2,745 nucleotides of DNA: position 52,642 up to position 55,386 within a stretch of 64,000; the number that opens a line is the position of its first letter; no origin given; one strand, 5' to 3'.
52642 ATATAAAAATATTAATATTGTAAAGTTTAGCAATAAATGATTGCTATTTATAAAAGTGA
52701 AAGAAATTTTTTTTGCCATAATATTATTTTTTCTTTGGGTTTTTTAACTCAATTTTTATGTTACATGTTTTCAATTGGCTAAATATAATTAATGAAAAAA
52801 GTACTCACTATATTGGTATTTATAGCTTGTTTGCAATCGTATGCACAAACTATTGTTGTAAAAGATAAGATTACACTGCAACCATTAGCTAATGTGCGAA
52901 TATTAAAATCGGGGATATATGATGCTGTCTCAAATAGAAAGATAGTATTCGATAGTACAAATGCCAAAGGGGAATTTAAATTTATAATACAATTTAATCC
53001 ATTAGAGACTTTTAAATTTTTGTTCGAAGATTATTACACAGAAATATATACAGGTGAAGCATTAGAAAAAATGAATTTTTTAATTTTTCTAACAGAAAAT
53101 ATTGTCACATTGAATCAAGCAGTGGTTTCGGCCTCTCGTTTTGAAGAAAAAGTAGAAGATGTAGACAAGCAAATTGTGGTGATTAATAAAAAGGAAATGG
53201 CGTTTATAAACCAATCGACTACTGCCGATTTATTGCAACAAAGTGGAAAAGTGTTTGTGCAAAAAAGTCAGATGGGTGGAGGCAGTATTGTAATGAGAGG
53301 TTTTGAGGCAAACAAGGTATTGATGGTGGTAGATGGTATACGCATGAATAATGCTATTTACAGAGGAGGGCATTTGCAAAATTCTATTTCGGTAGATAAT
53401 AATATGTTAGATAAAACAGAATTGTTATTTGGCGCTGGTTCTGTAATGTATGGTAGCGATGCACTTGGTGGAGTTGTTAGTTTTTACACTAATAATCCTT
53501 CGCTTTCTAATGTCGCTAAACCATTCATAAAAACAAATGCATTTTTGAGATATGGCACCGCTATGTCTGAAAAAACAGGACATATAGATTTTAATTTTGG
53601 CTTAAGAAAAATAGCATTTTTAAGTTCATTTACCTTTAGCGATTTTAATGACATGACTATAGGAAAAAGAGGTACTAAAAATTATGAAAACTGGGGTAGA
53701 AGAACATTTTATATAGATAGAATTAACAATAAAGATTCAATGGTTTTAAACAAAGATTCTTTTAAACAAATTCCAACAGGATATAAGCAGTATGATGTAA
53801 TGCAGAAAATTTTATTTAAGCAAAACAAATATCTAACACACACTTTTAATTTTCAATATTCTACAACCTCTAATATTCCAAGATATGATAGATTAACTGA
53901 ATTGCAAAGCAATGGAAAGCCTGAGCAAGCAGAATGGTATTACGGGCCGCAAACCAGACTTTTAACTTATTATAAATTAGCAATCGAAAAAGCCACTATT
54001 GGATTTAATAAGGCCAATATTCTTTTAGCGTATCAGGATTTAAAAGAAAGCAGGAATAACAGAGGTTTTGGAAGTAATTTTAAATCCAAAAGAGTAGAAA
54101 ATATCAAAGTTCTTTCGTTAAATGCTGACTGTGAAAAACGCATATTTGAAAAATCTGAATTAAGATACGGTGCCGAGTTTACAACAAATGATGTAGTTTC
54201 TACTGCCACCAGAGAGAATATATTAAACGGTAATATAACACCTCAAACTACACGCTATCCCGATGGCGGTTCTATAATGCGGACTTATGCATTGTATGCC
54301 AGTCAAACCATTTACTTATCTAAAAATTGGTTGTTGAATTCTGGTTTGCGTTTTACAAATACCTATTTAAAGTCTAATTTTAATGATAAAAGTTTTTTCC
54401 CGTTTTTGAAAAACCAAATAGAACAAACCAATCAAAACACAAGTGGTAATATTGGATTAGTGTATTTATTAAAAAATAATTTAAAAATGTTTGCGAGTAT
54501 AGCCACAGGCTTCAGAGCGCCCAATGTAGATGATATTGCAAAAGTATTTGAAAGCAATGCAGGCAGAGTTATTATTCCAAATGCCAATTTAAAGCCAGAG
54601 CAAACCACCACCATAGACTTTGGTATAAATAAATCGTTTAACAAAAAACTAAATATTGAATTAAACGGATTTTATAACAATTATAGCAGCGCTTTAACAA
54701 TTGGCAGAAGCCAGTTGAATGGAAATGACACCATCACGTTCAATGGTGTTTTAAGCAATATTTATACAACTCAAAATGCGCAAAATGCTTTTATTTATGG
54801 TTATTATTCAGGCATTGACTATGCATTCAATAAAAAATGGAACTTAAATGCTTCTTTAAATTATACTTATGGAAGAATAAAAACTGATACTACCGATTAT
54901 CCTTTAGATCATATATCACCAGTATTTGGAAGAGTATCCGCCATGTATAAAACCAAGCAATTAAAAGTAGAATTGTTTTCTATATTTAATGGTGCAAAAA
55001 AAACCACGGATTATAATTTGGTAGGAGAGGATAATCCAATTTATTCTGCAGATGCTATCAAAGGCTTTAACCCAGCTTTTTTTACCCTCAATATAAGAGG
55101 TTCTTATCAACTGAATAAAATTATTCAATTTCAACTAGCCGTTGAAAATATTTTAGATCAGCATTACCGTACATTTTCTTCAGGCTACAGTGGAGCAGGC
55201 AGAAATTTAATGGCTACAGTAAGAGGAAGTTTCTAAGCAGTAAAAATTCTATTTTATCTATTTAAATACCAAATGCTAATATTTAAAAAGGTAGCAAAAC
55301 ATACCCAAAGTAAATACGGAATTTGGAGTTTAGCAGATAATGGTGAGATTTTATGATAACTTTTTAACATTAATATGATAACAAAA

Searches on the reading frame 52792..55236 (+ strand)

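Call 88: search_protein_families(library=pfam, proteins=[window:52792-55236:+], max_evalue=0.00001)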
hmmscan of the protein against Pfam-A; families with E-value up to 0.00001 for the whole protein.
window:52792-55236:+ (814 aa): 3 families
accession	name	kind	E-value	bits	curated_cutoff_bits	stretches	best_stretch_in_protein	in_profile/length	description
PF00593.30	TonB_dep_Rec_b-barrel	-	1.4e-36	127.8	27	1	347-787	14-436/436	TonB dependent receptor-like, beta-barrel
PF07715.20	Plug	-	1.6e-16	61.2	23.9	1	121-228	2-107/107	TonB-dependent Receptor Plug Domain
PF14905.12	OMP_b-brl_3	-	3e-13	50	27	1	412-800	27-386/408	Outer membrane protein beta-barrel family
